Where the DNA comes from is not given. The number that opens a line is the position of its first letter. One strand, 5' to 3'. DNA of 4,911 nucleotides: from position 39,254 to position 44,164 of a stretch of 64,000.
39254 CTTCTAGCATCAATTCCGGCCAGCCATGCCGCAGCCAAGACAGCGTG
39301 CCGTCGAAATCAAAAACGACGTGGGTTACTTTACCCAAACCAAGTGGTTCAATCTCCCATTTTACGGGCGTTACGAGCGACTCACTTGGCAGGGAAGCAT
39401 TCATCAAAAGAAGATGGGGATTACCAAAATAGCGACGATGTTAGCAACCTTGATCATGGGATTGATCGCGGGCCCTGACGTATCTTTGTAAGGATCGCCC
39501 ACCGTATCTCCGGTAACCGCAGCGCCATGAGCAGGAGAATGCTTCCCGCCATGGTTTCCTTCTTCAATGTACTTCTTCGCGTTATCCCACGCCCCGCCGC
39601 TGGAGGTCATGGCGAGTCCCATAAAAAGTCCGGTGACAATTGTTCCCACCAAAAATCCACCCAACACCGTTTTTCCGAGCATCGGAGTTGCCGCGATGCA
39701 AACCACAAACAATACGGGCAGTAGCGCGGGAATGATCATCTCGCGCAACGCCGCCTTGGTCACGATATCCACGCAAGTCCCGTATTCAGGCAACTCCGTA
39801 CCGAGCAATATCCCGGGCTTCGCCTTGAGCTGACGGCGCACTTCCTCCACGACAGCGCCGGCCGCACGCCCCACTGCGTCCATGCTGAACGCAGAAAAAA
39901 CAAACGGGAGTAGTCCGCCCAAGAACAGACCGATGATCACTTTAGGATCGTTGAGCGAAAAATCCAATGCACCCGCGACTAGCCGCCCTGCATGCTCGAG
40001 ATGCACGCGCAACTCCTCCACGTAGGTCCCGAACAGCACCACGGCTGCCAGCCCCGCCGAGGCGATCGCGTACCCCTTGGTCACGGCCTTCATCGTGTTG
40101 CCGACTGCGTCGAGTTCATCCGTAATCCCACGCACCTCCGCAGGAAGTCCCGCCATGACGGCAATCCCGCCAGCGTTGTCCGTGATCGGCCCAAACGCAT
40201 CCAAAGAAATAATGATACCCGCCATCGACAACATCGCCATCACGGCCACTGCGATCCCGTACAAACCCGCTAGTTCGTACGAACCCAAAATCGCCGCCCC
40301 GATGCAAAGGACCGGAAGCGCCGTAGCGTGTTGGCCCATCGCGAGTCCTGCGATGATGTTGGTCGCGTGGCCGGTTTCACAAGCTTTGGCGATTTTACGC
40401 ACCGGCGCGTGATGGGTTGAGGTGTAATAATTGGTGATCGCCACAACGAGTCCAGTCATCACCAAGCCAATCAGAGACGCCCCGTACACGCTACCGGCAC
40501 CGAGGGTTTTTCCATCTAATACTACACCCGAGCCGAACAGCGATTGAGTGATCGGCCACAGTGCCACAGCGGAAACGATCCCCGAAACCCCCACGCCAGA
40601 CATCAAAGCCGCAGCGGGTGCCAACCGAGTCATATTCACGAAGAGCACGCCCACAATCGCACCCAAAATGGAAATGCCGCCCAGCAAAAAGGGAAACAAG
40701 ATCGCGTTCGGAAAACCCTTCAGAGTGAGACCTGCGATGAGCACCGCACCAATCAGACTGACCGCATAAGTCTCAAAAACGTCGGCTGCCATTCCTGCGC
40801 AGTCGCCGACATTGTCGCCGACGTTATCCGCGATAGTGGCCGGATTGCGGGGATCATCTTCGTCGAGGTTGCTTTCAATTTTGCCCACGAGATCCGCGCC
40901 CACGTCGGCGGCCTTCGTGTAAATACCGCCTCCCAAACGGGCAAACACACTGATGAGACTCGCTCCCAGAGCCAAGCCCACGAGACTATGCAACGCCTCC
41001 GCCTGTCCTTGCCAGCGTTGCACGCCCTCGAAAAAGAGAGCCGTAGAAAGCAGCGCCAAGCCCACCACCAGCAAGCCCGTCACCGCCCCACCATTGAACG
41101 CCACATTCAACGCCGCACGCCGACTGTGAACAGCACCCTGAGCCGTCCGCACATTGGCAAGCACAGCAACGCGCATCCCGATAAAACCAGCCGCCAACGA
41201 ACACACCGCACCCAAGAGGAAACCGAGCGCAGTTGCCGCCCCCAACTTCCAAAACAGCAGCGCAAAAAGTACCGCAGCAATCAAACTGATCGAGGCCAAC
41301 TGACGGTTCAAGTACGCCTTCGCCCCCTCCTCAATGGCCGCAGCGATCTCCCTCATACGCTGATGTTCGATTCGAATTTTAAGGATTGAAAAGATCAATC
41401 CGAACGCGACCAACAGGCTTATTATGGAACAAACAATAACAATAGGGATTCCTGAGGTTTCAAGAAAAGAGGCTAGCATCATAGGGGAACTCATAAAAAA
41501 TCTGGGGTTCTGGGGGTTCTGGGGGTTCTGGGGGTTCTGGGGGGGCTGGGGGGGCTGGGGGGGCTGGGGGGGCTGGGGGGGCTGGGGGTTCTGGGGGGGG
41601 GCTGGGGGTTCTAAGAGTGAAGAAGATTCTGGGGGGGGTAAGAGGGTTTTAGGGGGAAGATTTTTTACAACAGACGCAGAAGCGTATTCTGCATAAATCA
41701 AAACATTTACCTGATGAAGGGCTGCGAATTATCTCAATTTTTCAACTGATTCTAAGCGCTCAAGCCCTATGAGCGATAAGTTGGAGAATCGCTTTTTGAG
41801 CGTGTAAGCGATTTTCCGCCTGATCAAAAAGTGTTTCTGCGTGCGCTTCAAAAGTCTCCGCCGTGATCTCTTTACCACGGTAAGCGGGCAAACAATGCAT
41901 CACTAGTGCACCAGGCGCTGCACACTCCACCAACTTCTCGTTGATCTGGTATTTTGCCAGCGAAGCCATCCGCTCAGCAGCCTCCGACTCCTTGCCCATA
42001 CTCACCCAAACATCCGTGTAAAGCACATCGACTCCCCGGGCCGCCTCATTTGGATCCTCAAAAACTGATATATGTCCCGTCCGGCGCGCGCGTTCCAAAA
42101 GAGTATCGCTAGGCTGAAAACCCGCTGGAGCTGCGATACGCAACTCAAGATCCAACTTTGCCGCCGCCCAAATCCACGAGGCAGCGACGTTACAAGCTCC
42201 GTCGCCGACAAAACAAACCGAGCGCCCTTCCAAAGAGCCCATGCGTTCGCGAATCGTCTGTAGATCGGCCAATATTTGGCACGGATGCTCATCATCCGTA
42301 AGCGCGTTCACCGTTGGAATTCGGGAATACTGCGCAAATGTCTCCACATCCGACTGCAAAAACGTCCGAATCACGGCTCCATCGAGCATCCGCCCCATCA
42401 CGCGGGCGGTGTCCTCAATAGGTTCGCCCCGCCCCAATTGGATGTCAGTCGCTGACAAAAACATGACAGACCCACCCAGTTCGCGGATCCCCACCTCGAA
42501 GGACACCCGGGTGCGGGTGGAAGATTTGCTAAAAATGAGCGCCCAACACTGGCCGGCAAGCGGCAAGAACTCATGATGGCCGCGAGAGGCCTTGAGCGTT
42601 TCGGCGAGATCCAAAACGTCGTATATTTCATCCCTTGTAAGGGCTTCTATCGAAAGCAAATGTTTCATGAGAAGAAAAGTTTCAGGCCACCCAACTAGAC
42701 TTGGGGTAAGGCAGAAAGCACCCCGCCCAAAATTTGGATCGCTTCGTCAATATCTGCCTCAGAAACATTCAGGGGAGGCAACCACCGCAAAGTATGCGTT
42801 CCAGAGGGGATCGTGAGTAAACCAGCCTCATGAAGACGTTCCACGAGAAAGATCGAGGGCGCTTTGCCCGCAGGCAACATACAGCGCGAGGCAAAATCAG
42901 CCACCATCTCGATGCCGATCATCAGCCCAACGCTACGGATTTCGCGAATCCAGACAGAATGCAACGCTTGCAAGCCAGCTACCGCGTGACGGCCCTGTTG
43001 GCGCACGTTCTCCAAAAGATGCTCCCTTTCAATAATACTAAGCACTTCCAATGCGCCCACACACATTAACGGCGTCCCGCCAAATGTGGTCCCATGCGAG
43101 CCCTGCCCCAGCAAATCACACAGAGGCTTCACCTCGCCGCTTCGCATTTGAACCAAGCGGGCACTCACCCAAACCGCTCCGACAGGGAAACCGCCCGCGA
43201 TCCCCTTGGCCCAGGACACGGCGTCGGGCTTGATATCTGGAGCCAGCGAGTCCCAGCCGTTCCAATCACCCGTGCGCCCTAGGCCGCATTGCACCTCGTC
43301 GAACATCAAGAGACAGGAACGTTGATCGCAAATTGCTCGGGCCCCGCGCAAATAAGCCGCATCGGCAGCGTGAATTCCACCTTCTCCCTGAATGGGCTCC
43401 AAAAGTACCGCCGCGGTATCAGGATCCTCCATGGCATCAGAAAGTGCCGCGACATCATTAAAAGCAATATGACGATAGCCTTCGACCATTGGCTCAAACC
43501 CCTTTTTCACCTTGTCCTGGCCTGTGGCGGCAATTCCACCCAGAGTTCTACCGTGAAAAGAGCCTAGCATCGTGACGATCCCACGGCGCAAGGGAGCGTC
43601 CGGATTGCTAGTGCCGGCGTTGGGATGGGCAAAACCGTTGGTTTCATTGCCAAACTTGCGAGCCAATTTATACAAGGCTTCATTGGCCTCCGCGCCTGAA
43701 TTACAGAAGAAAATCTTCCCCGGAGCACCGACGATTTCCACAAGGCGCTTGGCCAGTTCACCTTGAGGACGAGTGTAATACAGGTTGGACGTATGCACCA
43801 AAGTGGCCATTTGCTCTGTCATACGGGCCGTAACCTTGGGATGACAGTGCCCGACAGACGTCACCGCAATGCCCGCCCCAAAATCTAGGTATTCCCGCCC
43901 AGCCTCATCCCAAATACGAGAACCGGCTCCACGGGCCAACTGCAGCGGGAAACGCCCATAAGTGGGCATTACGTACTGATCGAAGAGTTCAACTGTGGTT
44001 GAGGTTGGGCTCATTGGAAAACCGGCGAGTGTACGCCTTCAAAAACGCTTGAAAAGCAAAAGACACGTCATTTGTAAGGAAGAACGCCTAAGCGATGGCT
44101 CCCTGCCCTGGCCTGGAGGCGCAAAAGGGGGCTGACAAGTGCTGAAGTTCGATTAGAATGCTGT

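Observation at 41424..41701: G-tract microsatellite (9-bp units, G runs up to 9) abutting the hppA start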

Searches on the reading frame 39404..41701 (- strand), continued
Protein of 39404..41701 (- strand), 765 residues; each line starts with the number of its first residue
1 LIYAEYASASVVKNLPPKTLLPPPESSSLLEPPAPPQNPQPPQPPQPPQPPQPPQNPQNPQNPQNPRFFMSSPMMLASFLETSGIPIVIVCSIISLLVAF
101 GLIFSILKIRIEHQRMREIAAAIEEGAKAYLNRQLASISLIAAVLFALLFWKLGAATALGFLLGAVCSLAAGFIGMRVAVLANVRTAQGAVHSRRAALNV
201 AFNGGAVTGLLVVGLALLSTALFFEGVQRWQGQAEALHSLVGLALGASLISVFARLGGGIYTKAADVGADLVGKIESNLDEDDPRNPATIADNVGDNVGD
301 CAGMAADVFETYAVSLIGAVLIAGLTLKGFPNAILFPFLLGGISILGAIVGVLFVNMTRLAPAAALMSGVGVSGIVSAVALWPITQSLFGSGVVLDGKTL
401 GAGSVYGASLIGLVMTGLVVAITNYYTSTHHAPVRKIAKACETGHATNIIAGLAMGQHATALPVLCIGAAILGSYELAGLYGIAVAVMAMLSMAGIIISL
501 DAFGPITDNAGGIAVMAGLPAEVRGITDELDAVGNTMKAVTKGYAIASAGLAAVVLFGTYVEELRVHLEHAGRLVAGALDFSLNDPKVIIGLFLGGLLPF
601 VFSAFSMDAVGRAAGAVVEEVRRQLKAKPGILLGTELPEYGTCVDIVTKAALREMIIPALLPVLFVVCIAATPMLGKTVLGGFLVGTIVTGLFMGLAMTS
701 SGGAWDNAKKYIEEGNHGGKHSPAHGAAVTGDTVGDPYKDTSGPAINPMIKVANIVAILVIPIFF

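Call 48: find_encoding_contigs(protein=P0022, flank=1500, max_places=10)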
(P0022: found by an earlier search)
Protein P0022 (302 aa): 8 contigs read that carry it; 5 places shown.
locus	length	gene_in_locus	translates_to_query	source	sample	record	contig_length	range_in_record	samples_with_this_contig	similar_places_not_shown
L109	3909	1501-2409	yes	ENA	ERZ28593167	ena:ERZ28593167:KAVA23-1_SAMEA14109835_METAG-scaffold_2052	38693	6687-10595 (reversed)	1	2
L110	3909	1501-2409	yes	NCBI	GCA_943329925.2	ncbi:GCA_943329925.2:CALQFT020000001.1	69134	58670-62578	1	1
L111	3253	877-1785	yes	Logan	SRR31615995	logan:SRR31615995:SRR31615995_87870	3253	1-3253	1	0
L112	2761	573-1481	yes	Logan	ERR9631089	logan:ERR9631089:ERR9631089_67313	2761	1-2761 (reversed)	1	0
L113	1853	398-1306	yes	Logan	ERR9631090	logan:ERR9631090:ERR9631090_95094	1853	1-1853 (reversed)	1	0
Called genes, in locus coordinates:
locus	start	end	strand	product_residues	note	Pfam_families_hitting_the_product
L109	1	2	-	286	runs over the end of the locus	-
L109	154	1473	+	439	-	PF00202:Aminotran_3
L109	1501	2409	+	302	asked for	PF02729:OTCace_N, PF00185:OTCace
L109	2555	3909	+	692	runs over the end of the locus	PF03030:H_PPase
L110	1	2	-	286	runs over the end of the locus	-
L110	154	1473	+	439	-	PF00202:Aminotran_3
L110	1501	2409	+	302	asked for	PF02729:OTCace_N, PF00185:OTCace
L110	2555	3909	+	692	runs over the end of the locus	PF03030:H_PPase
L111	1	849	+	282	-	?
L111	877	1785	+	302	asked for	PF02729:OTCace_N, PF00185:OTCace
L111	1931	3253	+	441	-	?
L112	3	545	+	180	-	?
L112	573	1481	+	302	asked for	PF02729:OTCace_N, PF00185:OTCace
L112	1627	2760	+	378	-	?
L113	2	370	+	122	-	?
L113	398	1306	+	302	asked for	PF02729:OTCace_N, PF00185:OTCace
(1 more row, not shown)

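Call 49: find_encoding_contigs(protein=P0019, flank=1500, max_places=10)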
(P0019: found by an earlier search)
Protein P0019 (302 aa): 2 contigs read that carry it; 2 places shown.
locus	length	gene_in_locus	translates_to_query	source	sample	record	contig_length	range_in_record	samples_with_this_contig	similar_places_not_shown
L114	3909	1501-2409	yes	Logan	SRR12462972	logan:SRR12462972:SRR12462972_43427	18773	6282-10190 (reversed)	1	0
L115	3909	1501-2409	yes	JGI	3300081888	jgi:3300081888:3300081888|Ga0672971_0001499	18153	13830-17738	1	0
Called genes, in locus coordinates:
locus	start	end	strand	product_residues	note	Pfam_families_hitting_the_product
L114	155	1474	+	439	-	PF00202:Aminotran_3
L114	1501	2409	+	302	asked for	PF02729:OTCace_N, PF00185:OTCace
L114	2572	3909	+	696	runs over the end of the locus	PF03030:H_PPase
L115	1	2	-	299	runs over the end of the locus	-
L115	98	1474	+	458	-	PF00202:Aminotran_3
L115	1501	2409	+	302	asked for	PF02729:OTCace_N, PF00185:OTCace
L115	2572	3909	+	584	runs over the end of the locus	?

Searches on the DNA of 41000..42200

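Call 7: search_rna_families(source=window, start=41000, end=42200, threshold=evalue, max_evalue=1)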
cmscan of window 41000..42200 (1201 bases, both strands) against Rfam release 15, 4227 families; matches with E-value up to 1: 0.
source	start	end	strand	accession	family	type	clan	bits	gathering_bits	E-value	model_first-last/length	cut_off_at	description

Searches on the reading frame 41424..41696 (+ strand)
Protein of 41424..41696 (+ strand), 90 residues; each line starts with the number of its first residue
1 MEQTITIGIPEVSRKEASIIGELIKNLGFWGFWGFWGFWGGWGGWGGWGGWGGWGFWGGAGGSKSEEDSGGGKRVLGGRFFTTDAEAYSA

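Call 8: search_protein_families(library=pfam, proteins=[window:41424-41696:+])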
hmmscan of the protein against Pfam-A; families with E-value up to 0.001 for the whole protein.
window:41424-41696:+ (90 aa): 0 families

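Call 75: find_homologous_proteins(query=window:41424-41693:+, max_evalue=0.01)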
Query seq(90 aa) (90 aa): 2 proteins with E <= 0.01 among 8000 candidates.
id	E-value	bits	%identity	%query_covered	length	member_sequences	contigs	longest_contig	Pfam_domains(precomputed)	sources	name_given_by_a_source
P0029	3.3e-4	38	-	-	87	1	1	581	-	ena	-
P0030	1.6e-3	36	-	-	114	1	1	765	-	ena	-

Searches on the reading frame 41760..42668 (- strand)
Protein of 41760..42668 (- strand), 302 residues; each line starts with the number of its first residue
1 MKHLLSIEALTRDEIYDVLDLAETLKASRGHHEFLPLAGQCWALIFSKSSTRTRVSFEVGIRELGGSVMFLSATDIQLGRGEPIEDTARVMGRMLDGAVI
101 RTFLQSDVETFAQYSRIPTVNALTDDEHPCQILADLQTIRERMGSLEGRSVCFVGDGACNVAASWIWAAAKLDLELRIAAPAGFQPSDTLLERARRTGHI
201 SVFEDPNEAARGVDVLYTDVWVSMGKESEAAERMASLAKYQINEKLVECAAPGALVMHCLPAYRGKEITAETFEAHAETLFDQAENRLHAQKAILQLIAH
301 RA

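Call 8: search_protein_families(library=pfam, proteins=[window:41760-42668:-])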
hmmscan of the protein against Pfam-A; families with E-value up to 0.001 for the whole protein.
window:41760-42668:- (302 aa): 2 families
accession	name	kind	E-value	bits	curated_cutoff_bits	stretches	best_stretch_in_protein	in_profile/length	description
PF00185.30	OTCace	-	1.2e-48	165.6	29.4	1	148-297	2-156/157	Aspartate/ornithine carbamoyltransferase, Asp/Orn binding domain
PF02729.26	OTCace_N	-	4.1e-48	163.7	29.9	1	2-141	1-148/148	Aspartate/ornithine carbamoyltransferase, carbamoyl-P binding domain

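Call 18: find_encoding_contigs(protein=window:41760-42668:-, flank=3000, max_places=10)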
Protein window:41760-42668:- (302 aa): 18 contigs read that carry it; 4 places shown.
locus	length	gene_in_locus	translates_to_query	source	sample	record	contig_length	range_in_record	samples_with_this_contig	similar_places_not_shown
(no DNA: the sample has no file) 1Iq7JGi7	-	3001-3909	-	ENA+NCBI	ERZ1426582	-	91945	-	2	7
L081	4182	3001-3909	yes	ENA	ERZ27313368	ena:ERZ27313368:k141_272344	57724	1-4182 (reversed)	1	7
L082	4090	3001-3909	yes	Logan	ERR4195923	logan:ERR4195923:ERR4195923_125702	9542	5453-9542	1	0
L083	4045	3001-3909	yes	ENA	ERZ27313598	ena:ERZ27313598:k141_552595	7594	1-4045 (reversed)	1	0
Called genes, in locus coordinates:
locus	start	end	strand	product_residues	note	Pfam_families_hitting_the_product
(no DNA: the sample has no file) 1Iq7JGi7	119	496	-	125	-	PF19571:ACT_8 (weak)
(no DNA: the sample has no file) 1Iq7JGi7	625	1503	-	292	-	-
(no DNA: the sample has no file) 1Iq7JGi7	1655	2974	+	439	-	PF00202:Aminotran_3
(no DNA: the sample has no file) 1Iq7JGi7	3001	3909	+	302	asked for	PF02729:OTCace_N, PF00185:OTCace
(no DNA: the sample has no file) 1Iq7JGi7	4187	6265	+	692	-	PF03030:H_PPase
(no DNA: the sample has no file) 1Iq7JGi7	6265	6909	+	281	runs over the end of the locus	PF00702:Hydrolase, PF12710:HAD (weak), PF13419:HAD_2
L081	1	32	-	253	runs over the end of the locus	PF01510:Amidase_2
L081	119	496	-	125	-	PF19571:ACT_8 (weak)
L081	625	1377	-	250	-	-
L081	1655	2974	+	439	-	PF00202:Aminotran_3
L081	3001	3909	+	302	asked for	PF02729:OTCace_N, PF00185:OTCace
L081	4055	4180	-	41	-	?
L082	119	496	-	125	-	PF19571:ACT_8 (weak)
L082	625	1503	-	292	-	-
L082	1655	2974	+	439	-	PF00202:Aminotran_3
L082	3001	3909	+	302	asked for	PF02729:OTCace_N, PF00185:OTCace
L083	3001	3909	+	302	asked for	PF02729:OTCace_N, PF00185:OTCace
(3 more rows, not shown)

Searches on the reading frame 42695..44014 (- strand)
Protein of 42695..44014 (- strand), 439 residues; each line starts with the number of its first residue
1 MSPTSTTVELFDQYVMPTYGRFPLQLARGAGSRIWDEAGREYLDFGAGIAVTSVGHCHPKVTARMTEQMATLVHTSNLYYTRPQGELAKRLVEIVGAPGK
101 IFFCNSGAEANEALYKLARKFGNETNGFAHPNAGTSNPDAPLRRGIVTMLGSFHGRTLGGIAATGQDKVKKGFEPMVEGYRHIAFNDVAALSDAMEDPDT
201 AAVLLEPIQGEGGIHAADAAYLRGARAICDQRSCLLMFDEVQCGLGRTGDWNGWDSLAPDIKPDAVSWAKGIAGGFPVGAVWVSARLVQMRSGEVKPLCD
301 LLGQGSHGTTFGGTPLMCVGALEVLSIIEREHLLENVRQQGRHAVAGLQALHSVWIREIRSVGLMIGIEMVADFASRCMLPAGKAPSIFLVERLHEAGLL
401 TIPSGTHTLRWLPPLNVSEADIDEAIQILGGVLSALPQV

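Call 8: search_protein_families(library=pfam, proteins=[window:42695-44014:-])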
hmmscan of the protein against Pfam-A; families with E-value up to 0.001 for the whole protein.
window:42695-44014:- (439 aa): 1 family
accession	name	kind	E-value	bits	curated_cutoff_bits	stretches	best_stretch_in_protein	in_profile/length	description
PF00202.27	Aminotran_3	-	5.8e-101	338.5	30.5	1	18-430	5-400/403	Aminotransferase class-III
